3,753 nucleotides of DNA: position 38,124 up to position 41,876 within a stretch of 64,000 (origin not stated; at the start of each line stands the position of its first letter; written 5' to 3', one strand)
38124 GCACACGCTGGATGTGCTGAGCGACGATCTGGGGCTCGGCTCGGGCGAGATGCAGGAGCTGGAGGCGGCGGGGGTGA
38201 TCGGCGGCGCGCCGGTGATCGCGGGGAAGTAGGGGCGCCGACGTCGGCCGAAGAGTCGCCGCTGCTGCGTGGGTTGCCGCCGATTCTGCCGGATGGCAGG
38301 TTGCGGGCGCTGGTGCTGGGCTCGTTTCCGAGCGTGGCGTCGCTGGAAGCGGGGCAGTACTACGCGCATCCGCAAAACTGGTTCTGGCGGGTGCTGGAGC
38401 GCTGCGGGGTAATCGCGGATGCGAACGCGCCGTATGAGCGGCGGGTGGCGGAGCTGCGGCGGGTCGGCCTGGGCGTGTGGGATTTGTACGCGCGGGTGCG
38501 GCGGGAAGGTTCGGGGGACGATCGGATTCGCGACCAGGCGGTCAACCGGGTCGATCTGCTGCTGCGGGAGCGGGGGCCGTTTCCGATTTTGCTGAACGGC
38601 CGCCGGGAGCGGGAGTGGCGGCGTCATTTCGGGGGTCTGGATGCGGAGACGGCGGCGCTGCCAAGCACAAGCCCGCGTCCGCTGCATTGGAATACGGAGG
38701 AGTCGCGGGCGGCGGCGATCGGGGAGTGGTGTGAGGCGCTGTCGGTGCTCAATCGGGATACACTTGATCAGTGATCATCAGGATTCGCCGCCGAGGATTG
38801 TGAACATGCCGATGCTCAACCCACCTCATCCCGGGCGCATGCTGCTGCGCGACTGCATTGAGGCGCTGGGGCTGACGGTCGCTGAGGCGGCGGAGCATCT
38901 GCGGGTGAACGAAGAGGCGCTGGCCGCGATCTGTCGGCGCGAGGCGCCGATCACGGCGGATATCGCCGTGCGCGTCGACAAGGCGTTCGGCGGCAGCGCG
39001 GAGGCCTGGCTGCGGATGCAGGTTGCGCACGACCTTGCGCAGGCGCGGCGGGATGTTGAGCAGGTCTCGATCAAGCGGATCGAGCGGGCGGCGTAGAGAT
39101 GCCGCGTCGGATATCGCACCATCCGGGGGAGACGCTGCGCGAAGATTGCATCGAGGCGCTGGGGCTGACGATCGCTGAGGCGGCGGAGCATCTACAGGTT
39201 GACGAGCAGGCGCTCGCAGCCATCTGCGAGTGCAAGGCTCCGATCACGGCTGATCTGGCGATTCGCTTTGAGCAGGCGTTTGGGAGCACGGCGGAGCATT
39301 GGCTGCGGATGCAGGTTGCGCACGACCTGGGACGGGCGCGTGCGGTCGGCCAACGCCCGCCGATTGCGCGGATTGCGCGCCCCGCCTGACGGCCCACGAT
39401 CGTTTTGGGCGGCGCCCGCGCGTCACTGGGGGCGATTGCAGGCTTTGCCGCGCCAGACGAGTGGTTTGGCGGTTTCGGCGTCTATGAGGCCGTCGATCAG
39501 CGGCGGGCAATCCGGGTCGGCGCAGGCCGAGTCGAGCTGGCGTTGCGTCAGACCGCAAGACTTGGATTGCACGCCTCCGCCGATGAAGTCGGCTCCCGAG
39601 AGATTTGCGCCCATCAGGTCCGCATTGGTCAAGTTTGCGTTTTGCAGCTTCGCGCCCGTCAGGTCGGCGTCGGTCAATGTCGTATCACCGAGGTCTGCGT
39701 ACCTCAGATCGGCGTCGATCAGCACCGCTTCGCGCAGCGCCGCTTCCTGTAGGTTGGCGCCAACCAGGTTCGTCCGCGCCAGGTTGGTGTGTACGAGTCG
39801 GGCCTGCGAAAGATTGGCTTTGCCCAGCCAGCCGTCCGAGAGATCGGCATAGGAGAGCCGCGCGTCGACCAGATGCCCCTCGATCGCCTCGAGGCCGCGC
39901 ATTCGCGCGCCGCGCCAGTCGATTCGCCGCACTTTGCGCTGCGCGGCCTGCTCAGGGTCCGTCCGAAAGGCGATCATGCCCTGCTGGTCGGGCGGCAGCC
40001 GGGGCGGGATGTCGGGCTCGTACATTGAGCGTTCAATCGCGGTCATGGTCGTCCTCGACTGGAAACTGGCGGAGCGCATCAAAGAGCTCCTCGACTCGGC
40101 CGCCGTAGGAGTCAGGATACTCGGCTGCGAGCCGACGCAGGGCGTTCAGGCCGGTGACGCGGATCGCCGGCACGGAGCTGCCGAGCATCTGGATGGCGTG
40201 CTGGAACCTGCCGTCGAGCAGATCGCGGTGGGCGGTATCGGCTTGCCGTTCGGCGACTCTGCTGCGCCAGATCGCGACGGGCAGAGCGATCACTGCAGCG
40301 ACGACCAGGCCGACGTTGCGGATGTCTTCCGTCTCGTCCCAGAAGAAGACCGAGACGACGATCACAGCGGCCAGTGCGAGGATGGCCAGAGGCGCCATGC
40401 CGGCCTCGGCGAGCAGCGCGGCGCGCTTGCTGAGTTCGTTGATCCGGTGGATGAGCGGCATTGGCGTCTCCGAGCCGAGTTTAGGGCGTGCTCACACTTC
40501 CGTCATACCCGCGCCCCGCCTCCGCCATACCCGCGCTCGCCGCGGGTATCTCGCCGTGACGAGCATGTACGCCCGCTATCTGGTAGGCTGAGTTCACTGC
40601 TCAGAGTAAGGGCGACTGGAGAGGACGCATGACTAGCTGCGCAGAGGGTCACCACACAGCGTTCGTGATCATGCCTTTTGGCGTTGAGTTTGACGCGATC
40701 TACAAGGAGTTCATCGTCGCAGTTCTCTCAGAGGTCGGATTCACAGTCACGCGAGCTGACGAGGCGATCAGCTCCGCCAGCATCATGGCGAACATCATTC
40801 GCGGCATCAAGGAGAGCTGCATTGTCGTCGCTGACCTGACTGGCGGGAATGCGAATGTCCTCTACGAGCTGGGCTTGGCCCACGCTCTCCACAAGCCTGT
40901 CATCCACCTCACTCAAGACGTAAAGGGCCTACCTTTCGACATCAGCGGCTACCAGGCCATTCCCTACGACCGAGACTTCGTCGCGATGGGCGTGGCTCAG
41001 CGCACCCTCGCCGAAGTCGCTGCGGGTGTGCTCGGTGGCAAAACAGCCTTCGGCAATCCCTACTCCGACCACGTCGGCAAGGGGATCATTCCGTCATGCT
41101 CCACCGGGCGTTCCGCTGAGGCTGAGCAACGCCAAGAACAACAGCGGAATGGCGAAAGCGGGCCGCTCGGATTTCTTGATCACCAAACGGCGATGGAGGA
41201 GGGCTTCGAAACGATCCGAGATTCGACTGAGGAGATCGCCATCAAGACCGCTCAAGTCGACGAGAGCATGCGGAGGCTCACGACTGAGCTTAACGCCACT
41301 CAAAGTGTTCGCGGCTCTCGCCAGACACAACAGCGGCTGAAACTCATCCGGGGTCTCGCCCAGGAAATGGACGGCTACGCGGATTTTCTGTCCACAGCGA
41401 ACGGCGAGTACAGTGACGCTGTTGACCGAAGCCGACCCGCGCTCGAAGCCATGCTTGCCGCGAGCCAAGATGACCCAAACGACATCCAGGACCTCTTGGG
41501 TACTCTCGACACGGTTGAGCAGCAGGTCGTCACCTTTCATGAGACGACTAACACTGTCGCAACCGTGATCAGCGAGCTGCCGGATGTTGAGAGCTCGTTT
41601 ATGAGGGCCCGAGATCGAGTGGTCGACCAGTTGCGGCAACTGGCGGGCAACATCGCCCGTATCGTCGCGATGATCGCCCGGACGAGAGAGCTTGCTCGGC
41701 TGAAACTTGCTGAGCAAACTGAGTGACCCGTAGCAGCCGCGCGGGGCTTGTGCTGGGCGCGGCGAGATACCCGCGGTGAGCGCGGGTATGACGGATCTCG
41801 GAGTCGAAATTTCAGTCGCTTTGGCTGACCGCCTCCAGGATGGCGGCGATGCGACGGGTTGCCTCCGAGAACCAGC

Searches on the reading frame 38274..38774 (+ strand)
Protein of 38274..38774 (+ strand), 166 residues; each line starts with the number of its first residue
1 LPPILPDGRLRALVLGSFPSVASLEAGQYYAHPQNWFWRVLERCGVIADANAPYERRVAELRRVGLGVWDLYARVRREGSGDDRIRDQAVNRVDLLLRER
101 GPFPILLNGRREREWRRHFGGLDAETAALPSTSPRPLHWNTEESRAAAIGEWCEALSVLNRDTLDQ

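Call 73: search_protein_families(library=pfam, proteins=[window:38274-38774:+], max_evalue=0.01)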
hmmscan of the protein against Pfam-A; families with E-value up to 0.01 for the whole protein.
window:38274-38774:+ (166 aa): 1 family
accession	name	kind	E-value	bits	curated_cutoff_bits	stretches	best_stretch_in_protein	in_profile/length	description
PF03167.25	UDG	-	3.6e-07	30.8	24.3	1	5-155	4-139/141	Uracil DNA glycosylase superfamily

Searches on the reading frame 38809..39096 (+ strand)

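Call 73: search_protein_families(library=pfam, proteins=[window:38809-39096:+], max_evalue=0.01)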
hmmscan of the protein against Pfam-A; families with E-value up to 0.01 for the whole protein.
window:38809-39096:+ (95 aa): 2 families
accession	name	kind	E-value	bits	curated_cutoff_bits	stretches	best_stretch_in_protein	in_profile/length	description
PF13560.12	HTH_31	-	3.8e-05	24.4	27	1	12-65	5-59/64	Helix-turn-helix domain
PF01381.28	HTH_3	-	5.4e-05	23.6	23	1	13-65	1-53/55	Helix-turn-helix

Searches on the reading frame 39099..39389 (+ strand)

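Call 73: search_protein_families(library=pfam, proteins=[window:39099-39389:+], max_evalue=0.01)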
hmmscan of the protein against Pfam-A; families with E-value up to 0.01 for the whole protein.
window:39099-39389:+ (96 aa): 2 families
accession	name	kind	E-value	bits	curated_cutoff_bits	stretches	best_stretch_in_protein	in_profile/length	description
PF01381.28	HTH_3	-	0.0003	21.2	23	1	18-65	5-52/55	Helix-turn-helix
PF13560.12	HTH_31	-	0.00093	19.9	27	1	19-66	11-59/64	Helix-turn-helix domain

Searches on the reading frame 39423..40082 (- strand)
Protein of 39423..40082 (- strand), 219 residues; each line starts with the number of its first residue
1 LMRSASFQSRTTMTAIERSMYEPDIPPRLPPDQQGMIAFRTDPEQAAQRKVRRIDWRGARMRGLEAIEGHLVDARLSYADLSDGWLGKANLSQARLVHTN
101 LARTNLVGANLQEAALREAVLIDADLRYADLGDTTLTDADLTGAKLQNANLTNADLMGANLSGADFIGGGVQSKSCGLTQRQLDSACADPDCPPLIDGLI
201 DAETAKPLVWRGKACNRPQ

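Call 3: search_protein_families(library=pfam, proteins=[window:39423-40082:-], max_evalue=0.01)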
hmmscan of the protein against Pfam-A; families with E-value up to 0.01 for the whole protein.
window:39423-40082:- (219 aa): 3 families
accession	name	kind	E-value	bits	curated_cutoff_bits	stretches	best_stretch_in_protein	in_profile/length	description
PF00805.28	Pentapeptide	-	1.2e-26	92.3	20.2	3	136-168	3-35/40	Pentapeptide repeats (8 copies)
PF13599.13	Pentapeptide_4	-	2.3e-13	50.4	38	2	103-161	10-68/78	Pentapeptide repeat region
PF13576.12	Pentapeptide_3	-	3.4e-07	30.8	27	1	133-169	3-41/48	Pentapeptide repeats (9 copies)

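Call 4: search_protein_families(library=padloc, proteins=[window:39423-40082:-], max_evalue=0.01)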
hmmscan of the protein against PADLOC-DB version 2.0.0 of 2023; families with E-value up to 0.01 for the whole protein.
window:39423-40082:- (219 aa): 0 families

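Call 68: search_protein_families(library=ncbifam, proteins=[window:39423-40046:-], max_evalue=0.001)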
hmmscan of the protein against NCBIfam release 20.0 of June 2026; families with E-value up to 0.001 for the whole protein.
window:39423-40046:- (207 aa): 14 families
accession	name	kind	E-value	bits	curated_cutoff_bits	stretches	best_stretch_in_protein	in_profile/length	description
NF047416.1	penta_HetL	equivalog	5.5e-21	75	260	1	87-156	43-112/218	heterocyst differentiation pentapeptide repeat protein HetL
NF052603.1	penta_Alr5209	equivalog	5.9e-21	74.7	125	2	43-128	14-94/113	Alr5209 family pentapeptide repeat protein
NF011743.0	PRK15196.1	equivalog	2.5e-13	49.6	354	1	45-172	200-330/350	type III secretion system effector PipB2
NF011744.0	PRK15197.1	equivalog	1.3e-12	47.5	274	1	61-153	158-245/291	SPI-2 type III secretion system effector PipB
NF000420.1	penta_rpt_QnrB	exception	2.8e-08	34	460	1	58-136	115-198/214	QnrB family quinolone resistance pentapeptide repeat protein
NF033086.2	penta_rpt_Qnr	equivalog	4.8e-08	33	240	1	72-144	116-188/211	Qnr family pentapeptide repeat protein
NF000349.1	mfpA_AE000516.2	equivalog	2.2e-07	30.9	360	1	80-178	55-151/183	pentapeptide repeat protein MfpA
NF000071.4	penta_rpt_QnrA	exception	4.4e-07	29.9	450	1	62-158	57-158/218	QnrA family quinolone resistance pentapeptide repeat protein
NF038182.1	penta_rpt_SmQnr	exception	2.9e-06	27.2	460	1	107-168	115-179/215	SmQnr family pentapeptide repeat protein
NF012152.0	penta_rpt_QnrC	exception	3.1e-06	27.3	500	1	68-156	12-106/221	QnrC family quinolone resistance pentapeptide repeat protein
NF000421.1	penta_rpt_QnrVC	exception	2e-05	24.6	460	1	67-155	11-105/218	QnrVC family quinolone resistance pentapeptide repeat protein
NF033375.2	penta_rpt_QnrE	exception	4.6e-05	23.5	480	0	59-137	116-199/214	QnrE family quinolone resistance pentapeptide repeat protein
NF000056.3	penta_rpt_QnrS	exception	0.00016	21.4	460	0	61-124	121-184/218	QnrS family quinolone resistance pentapeptide repeat protein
NF012151.0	penta_rpt_QnrAS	exception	0.00042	20.4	490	0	65-155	14-105/218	QnrAS family quinolone resistance pentapeptide repeat protein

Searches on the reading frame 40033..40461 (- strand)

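Call 3: search_protein_families(library=pfam, proteins=[window:40033-40461:-], max_evalue=0.01)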
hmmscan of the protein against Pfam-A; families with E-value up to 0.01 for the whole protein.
window:40033-40461:- (142 aa): 0 families

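Call 4: search_protein_families(library=padloc, proteins=[window:40033-40461:-], max_evalue=0.01)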
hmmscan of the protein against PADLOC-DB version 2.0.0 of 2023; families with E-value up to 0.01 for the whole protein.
window:40033-40461:- (142 aa): 1 family
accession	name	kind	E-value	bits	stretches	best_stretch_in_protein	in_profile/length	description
PDLC00721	Effector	-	0.0057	13.7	1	27-79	171-224/305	4TM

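Call 68: search_protein_families(library=ncbifam, proteins=[window:40033-40461:-], max_evalue=0.001)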
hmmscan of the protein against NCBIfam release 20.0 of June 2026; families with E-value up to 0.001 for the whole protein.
window:40033-40461:- (142 aa): 0 families

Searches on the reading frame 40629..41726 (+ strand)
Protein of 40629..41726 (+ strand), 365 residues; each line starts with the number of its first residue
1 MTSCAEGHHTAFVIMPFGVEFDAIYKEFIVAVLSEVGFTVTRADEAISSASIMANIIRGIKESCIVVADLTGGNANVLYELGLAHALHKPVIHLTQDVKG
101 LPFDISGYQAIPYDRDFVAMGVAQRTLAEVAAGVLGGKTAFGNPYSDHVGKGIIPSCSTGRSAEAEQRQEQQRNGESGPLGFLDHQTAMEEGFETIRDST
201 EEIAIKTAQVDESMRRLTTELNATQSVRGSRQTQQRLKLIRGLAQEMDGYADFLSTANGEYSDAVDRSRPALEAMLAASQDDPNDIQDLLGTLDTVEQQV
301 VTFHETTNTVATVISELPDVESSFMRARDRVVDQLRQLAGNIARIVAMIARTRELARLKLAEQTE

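Call 3: search_protein_families(library=pfam, proteins=[window:40629-41726:+], max_evalue=0.01)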
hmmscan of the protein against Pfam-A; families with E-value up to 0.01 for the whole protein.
window:40629-41726:+ (365 aa): 1 family
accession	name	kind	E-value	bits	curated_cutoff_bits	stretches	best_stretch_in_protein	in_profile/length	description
PF05014.21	Nuc_deoxyrib_tr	-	4.7e-06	27.2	28.8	1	46-100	46-102/117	Nucleoside 2-deoxyribosyltransferase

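Call 4: search_protein_families(library=padloc, proteins=[window:40629-41726:+], max_evalue=0.01)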
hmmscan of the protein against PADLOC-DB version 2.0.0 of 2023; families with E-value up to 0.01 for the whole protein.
window:40629-41726:+ (365 aa): 2 families
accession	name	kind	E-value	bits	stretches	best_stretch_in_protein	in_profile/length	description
PDLC00733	Effector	-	8.4e-10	36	1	31-115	269-356/388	TIR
PDLC00519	JetC1|JetC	-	0.0037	13.5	1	189-349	282-443/1097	DUF3584 domain; MukB-like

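Call 68: search_protein_families(library=ncbifam, proteins=[window:40629-41726:+], max_evalue=0.001)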
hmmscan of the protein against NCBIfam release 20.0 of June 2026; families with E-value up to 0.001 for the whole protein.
window:40629-41726:+ (365 aa): 0 families
